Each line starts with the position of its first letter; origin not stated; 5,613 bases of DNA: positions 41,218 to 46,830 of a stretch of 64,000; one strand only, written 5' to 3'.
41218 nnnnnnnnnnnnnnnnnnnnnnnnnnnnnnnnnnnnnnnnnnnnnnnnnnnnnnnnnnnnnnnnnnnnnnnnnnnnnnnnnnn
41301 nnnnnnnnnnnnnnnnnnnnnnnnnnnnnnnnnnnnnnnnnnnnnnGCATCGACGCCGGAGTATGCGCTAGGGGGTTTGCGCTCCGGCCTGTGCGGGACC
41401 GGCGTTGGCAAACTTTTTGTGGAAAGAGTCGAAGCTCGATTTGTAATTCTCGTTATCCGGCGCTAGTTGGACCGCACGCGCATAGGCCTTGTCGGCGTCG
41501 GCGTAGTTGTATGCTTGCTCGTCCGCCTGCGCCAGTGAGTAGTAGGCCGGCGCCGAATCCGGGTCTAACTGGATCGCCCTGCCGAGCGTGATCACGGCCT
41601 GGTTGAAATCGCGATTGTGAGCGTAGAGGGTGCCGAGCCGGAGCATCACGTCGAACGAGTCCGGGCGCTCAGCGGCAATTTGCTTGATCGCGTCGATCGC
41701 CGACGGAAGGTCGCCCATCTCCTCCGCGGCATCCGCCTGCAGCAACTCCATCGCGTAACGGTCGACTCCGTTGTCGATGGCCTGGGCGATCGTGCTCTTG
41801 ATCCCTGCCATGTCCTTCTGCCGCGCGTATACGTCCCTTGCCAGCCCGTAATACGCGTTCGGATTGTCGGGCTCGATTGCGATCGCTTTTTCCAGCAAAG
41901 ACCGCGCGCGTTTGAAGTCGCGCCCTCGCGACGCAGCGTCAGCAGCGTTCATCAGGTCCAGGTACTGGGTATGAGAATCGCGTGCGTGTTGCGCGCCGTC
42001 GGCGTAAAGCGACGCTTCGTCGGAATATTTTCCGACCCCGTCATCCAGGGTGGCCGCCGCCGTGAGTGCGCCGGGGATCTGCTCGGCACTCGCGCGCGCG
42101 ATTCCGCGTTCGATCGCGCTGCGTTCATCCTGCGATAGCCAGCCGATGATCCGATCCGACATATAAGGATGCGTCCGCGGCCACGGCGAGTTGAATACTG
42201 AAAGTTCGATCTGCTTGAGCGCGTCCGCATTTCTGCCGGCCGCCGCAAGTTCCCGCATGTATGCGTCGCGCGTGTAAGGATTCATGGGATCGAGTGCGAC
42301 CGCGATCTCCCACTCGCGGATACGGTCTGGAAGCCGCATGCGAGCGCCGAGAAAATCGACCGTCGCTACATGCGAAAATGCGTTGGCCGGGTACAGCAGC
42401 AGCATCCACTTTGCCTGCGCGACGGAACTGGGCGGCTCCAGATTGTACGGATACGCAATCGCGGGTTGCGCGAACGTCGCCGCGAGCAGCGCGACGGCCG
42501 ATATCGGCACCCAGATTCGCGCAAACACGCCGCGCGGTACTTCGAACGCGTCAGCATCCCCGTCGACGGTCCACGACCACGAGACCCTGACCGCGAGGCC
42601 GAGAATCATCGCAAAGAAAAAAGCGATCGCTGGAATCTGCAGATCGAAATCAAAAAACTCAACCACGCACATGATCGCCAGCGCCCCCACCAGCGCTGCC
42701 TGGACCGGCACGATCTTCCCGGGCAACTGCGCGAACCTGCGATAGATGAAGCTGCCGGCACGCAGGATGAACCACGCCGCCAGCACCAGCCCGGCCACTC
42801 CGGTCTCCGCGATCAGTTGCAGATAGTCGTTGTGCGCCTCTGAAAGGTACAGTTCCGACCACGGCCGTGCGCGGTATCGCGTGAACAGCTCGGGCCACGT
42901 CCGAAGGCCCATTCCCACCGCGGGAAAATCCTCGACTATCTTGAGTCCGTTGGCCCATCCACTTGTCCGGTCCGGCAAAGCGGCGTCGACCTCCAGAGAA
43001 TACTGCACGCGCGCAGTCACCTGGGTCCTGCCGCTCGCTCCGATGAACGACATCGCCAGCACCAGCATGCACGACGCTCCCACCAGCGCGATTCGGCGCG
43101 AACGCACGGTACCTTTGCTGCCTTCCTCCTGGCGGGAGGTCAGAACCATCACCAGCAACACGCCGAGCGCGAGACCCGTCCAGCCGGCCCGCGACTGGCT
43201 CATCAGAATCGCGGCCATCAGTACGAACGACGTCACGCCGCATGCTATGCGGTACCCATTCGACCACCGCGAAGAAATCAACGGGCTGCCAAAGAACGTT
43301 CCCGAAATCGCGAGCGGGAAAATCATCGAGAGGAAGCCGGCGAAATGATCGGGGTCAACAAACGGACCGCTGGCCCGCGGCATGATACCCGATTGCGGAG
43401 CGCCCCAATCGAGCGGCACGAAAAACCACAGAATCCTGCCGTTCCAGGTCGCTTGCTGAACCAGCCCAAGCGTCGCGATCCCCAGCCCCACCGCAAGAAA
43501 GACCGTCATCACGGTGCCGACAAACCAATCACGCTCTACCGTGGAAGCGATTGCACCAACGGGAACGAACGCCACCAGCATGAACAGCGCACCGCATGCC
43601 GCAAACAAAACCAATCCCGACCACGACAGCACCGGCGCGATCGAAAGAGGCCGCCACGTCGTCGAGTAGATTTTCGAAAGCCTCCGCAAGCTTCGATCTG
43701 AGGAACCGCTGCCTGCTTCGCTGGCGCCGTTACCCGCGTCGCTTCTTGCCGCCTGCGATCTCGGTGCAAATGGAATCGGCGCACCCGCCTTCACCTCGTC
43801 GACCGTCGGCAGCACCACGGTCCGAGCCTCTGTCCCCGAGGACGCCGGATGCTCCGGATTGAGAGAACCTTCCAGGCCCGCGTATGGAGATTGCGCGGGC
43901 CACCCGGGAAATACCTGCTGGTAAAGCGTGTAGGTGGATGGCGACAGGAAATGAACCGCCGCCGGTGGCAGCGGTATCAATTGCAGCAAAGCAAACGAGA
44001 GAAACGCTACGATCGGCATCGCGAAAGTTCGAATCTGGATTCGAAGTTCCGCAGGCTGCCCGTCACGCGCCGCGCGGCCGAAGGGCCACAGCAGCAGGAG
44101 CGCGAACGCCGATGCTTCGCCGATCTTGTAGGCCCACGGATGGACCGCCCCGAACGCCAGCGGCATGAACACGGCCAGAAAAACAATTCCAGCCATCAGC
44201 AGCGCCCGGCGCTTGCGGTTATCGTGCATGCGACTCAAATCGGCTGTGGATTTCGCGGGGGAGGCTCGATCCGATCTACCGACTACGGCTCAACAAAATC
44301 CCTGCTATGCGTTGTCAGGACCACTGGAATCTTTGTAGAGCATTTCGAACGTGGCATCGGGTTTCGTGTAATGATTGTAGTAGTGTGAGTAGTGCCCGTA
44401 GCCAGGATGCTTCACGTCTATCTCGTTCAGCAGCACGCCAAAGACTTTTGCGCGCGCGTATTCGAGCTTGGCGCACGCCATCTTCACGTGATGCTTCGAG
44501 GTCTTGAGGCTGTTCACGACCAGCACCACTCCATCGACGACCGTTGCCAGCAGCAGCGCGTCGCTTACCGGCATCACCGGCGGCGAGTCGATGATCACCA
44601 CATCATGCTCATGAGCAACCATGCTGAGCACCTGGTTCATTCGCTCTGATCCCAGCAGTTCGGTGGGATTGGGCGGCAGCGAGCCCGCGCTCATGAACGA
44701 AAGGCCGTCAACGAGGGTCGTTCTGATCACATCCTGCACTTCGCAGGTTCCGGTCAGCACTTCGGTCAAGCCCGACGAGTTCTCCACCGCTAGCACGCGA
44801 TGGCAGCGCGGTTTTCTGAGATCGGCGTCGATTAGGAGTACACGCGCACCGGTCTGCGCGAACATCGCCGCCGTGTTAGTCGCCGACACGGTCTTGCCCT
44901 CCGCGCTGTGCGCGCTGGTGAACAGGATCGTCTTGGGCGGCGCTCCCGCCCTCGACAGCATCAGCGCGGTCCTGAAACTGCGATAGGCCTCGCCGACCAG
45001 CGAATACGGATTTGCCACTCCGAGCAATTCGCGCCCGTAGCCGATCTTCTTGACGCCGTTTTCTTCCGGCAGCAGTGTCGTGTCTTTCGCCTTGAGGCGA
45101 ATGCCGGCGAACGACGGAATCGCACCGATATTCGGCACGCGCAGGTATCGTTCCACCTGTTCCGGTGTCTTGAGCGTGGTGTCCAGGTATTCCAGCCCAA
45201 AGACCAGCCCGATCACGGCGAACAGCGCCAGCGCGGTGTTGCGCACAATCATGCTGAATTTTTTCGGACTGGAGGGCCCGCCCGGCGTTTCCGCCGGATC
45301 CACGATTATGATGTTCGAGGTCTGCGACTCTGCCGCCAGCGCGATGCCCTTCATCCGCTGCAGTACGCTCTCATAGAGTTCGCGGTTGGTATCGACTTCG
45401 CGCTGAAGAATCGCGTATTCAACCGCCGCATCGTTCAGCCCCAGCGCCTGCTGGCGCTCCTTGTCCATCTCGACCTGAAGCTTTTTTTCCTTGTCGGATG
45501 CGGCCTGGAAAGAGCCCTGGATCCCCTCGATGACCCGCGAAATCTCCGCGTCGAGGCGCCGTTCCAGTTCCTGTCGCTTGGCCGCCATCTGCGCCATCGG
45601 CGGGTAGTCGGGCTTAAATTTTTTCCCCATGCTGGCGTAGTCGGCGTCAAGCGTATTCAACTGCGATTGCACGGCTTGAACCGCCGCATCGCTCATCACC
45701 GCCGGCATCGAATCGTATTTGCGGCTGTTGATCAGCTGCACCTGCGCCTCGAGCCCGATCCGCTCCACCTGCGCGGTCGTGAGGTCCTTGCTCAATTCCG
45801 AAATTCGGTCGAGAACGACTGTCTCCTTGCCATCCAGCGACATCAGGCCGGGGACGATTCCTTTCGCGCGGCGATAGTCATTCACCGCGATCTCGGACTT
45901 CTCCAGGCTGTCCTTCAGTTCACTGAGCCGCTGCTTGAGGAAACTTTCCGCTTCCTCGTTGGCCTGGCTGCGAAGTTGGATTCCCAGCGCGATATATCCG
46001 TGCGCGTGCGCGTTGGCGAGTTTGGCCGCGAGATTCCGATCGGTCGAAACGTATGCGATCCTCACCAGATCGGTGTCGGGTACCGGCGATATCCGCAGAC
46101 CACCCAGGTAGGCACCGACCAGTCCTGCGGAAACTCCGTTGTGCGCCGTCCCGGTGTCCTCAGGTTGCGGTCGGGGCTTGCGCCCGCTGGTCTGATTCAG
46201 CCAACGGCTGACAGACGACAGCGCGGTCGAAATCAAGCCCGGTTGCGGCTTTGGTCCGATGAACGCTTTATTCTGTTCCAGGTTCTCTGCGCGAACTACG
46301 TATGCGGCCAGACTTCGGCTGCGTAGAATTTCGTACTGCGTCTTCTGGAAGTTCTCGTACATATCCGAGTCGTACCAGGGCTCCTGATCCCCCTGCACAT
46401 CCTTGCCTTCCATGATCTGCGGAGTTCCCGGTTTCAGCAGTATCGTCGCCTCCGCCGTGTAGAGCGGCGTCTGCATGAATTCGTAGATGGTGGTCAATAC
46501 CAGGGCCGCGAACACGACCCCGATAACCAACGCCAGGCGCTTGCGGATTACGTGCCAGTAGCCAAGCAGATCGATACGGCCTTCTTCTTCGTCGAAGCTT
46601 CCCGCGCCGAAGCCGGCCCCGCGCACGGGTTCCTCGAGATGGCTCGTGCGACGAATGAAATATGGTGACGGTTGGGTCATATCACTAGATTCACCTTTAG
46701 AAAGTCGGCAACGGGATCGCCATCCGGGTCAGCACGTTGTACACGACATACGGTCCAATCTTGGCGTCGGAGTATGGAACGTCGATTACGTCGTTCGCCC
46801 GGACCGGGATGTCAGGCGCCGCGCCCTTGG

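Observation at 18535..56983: About 37 kb single-strand polysaccharide biosynthesis/export locus with unusually many GT4 and FkbM genes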

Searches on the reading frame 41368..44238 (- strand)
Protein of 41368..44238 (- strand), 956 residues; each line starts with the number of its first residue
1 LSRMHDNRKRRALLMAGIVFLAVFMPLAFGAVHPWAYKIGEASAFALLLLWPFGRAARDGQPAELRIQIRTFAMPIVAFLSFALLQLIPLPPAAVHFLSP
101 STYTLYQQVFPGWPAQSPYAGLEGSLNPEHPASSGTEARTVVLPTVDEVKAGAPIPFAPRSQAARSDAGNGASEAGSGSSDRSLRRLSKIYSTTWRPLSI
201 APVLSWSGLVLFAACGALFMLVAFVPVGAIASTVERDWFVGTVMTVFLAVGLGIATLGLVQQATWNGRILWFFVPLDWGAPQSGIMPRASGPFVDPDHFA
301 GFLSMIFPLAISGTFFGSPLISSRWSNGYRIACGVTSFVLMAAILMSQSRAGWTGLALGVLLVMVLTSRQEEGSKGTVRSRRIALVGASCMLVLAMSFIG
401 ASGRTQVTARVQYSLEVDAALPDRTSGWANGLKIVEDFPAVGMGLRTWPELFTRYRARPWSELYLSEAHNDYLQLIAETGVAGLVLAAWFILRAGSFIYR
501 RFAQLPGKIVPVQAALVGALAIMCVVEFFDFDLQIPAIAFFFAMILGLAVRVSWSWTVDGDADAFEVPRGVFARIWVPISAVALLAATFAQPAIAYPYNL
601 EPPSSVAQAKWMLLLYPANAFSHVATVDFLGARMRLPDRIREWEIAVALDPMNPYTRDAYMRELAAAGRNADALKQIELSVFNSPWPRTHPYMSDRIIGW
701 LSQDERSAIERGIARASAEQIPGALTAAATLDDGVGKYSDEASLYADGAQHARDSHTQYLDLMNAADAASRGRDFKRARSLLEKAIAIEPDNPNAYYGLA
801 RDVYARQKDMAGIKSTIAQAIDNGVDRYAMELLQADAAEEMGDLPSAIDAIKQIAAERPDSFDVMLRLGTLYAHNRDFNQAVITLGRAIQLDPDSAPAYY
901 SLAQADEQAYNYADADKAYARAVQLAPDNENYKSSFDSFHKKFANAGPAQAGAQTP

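Call 4: search_protein_families(library=pfam, proteins=[window:41368-44238:-], max_evalue=0.01)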
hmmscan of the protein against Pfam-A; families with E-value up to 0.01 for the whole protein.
window:41368-44238:- (956 aa): 16 families
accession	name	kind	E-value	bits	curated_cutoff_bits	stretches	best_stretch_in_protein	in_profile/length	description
PF04932.20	Wzy_C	-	5.4e-19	68.9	31.7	1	337-487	3-148/149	O-Antigen ligase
PF14559.12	TPR_19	-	5.7e-14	52.6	25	3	840-902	3-64/68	Tetratricopeptide repeat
PF07719.23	TPR_2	-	6.6e-14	51.3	27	0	896-929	1-34/34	Tetratricopeptide repeat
PF13428.12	TPR_14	-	2.1e-13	49.9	23.5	2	765-801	7-43/44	Tetratricopeptide repeat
PF13431.12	TPR_17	-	2.4e-11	43.4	24.4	1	781-806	1-25/34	Tetratricopeptide repeat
PF13414.12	TPR_11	-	4.8e-10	39.4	26.8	2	877-905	9-37/42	TPR repeat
PF13432.12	TPR_16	-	1.6e-09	38.5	32.7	2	832-896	1-65/65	Tetratricopeptide repeat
PF13181.12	TPR_8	-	1.2e-08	34.8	25.7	0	864-894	3-33/34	Tetratricopeptide repeat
PF13174.12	TPR_6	-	5.1e-08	33.5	26.3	0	863-895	1-33/33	Tetratricopeptide repeat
PF00515.34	TPR_1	-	1.8e-06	27.9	27.8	0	865-894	4-33/34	Tetratricopeptide repeat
PF23914.1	TPR_CcmH_CycH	-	5.6e-06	26.7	42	0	857-905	45-93/158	Cytochrome c-type biogenesis protein H TPR domain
PF25062.1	ARM_TT21_N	-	0.0012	19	40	0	737-822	114-196/222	Tetratricopeptide repeat protein 21 N-terminal ARM repeat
PF13371.12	TPR_9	-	0.0014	19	35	1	870-930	3-63/73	Tetratricopeptide repeat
PF12895.13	ANAPC3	-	0.0032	18.2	27.2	0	853-919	14-79/82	Anaphase-promoting complex, cyclosome, subunit 3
PF13176.12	TPR_7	-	0.006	17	27.9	0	763-794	3-34/36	Tetratricopeptide repeat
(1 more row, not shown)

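Call 37: search_protein_families(library=ncbifam, proteins=[window:41368-44238:-], max_evalue=0.001)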
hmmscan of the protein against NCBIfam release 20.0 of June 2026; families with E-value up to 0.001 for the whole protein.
window:41368-44238:- (956 aa): 10 families
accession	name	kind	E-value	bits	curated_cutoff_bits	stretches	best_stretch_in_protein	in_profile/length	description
TIGR02917.1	PEP_TPR_lipo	equivalog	9.6e-17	60.1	312.2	1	762-932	502-671/899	XrtA/PEP-CTERM system TPR-repeat protein PrsT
NF040959.1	MamA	equivalog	4.4e-16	58.9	200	1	837-932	80-175/204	magnetosome protein MamA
TIGR02521.1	type_IV_pilW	equivalog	8.6e-11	41.8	154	1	863-932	32-101/234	type IV pilus biogenesis/stability protein PilW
TIGR00947.1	2A73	equivalog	4.3e-09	35.9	366.4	1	198-523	76-390/425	IctB family putative bicarbonate transporter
NF033920.0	C39_PA2778_fam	equivalog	7.8e-08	32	150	1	835-927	163-255/255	PA2778 family cysteine peptidase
TIGR00540.1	TPR_hemY_coli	hypoth_equivalog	2.2e-07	30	142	1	841-921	305-384/385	heme biosynthesis-associated TPR protein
TIGR03097.1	PEP_O_lig_1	hypoth_equivalog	1.3e-06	27.6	188.1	1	334-487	198-337/408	putative O-glycosylation ligase, exosortase A system-associated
TIGR02552.1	LcrH_SycD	equivalog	1.1e-05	25.1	104.8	1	856-933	46-123/136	SycD/LcrH family type III secretion system chaperone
NF047371.1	FlcA_CTERM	equivalog_domain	2.7e-05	22.9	300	0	772-822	326-375/646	periplasmic flagellar collar protein FlcA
TIGR00990.1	3a0801s09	subfamily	0.00047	18.9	757.25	0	831-929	341-432/615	mitochondrial import receptor subunit TOM70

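Call 42: search_solved_structures(query=window:41368-44238:-, max_evalue=0.01)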
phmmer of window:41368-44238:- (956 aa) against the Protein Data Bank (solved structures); distinct sequences matched with E-value up to 0.01: 59.
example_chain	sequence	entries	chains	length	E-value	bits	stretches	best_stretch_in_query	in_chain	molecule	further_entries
9qhb_A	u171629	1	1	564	2.5e-28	101.8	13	839-936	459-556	Engineered tetratricopeptide repeat protein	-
8bu0_A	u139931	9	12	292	2e-16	62.4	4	841-936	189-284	Consensus tetratricopeptide repeat protein | Crystal structure of an 8-repeat consensus TPR superhelix with Zinc. | Monomer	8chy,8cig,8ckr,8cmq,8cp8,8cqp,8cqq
9qhc_A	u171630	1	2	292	4e-15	58.1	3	841-936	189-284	Engineered tetratricopeptide repeat protein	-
7ntf_A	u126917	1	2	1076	1.3e-11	46.5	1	782-929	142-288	Isoform 1 of UDP-N-acetylglucosamine--peptide N-acetylglucosaminyltransferase 110 kDa subu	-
7yeh_B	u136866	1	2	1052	1.5e-11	46.3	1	783-929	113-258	UDP-N-acetylglucosamine--peptide N-acetylglucosaminyltransferase 110 kDa subunit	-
7yea_A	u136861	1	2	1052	1.8e-11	46.1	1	785-929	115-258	UDP-N-acetylglucosamine--peptide N-acetylglucosaminyltransferase 110 kDa subunit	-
1w3b_A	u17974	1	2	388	8.6e-10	40.5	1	783-929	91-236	UDP-N-ACETYLGLUCOSAMINE--PEPTIDE N-ACETYLGLUCOSAMINYLTRANSFERASE 110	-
9gzg_A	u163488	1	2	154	1e-09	40.2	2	861-936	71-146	Engineered CTPR protein with glutamic acids for conductivity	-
6eou_A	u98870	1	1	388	2.6e-09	38.9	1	783-929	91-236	UDP-N-acetylglucosamine--peptide N-acetylglucosaminyltransferase 110 kDa subunit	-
8ch0_A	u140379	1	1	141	7.3e-09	37.4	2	841-927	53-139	Consensus tetratricopeptide repeat protein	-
6v8e_A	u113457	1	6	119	1.5e-08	36.4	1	833-938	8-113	Designed protein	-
2fo7_A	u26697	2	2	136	1.7e-08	36.2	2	859-927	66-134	SYNTHETIC CONSENSUS TPR PROTEIN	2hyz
1na0_A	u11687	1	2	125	6.2e-08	34.3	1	836-937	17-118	designed protein CTPR3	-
6vfh_A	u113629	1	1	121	6.2e-08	34.3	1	833-930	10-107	T33_dn10A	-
7obi_A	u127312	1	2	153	1.1e-07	33.4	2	859-936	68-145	CTPR-rv4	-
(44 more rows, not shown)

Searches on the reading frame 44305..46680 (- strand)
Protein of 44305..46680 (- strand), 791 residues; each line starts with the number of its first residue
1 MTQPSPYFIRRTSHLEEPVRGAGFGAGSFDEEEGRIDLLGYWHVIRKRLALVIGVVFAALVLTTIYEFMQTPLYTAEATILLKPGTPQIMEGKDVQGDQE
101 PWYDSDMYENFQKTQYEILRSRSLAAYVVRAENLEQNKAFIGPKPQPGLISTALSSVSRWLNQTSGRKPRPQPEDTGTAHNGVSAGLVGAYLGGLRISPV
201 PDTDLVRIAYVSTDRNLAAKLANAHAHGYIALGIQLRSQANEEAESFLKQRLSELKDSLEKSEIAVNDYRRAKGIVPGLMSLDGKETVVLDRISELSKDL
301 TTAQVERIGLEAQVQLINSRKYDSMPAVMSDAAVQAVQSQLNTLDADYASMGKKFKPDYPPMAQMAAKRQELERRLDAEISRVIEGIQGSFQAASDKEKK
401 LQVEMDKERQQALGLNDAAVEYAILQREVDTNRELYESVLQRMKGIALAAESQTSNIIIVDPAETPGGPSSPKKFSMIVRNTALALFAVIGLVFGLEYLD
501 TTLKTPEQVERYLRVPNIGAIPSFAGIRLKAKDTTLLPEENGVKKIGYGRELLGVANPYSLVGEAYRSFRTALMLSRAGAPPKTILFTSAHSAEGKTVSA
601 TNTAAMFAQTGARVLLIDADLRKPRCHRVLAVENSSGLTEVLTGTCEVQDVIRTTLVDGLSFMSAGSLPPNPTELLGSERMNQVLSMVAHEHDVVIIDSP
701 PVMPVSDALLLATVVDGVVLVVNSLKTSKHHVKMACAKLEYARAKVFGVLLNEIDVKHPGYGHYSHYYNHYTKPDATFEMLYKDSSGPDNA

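Call 4: search_protein_families(library=pfam, proteins=[window:44305-46680:-], max_evalue=0.01)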
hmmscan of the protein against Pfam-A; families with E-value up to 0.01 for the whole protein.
window:44305-46680:- (791 aa): 5 families
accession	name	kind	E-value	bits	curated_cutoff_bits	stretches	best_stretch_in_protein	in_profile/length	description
PF13614.12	AAA_31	-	7.2e-12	46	27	1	583-723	2-148/177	AAA domain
PF02706.20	Wzz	-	1.2e-11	45.2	25.5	1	35-130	2-89/91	Chain length determinant protein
PF13807.11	GNVR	-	1.9e-11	44.1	27.7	1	425-494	9-78/82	G-rich domain on putative tyrosine kinase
PF10609.15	ParA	-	9.7e-10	38.7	27.1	1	584-769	5-190/246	NUBPL iron-transfer P-loop NTPase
PF01656.29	CbiA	-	9.3e-08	32.5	25.4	1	585-756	1-115/125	CobQ/CobB/MinD/ParA nucleotide binding domain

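Call 12: find_encoding_contigs(protein=window:44305-46680:-, flank=10000, max_places=6)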
Protein window:44305-46680:- (791 aa): no gene with exactly this product is on record in the collection.

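Call 37: search_protein_families(library=ncbifam, proteins=[window:44305-46680:-], max_evalue=0.001)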
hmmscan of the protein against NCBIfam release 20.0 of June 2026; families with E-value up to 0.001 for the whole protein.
window:44305-46680:- (791 aa): 16 families
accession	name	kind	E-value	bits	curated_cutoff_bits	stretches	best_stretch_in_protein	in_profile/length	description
TIGR01005.1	eps_transp_fam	subfamily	5.2e-83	279.5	411.7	1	33-772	1-736/754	exopolysaccharide transport protein family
NF008568.0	PRK11519.1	equivalog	1.7e-68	231.5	1068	2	291-771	244-715/720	tyrosine-protein kinase Wzc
NF007350.0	PRK09841.1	equivalog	1.1e-66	225.4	1248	1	377-772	327-719/726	tyrosine-protein kinase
TIGR01007.1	eps_fam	subfamily_domain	6.5e-56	189.1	108.05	1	564-767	1-203/204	polysaccharide biosynthesis tyrosine autokinase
TIGR03017.1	EpsF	equivalog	3.3e-51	174.4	422.75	1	190-521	118-443/444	chain length determinant protein EpsF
TIGR03018.1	pepcterm_TyrKin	hypoth_equivalog_domain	2e-42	144.9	230.65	1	557-752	6-207/207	XrtA-associated tyrosine autokinase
TIGR03029.1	EpsG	equivalog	5.8e-40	137.2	313.8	1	548-752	69-273/274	chain length determinant protein tyrosine kinase EpsG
TIGR03007.1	pepcterm_ChnLen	equivalog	3e-28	98.3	278.85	1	202-532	120-471/498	XrtA system polysaccharide chain length determinant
TIGR01969.1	minD_arch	subfamily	1.9e-12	46.9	201.75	1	584-755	2-171/251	cell division ATPase MinD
TIGR01006.1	polys_exp_MPA1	subfamily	1.6e-10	40.8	296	1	454-524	154-224/226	CspC family polysaccharide chain length determinant protein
TIGR01968.1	minD_bact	equivalog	3e-09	36.6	212.9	1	584-703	3-123/261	septum site-determining protein MinD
NF041546.1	ParA_partition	equivalog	1.1e-06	28.4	180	0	595-621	12-38/203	ParA family partition ATPase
NF047398.1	AAA_KGGVGR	domain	1.2e-05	25.7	90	1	582-643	2-66/190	KGGVGR-motif variant AAA ATPase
TIGR01010.1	BexC_CtrB_KpsE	subfamily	0.00016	20.9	437.5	0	392-498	245-351/362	polysaccharide export inner-membrane protein, BexC/CtrB/KpsE family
TIGR03453.1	partition_RepA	equivalog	0.00077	18.4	348.45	0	679-704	222-247/387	plasmid partitioning protein RepA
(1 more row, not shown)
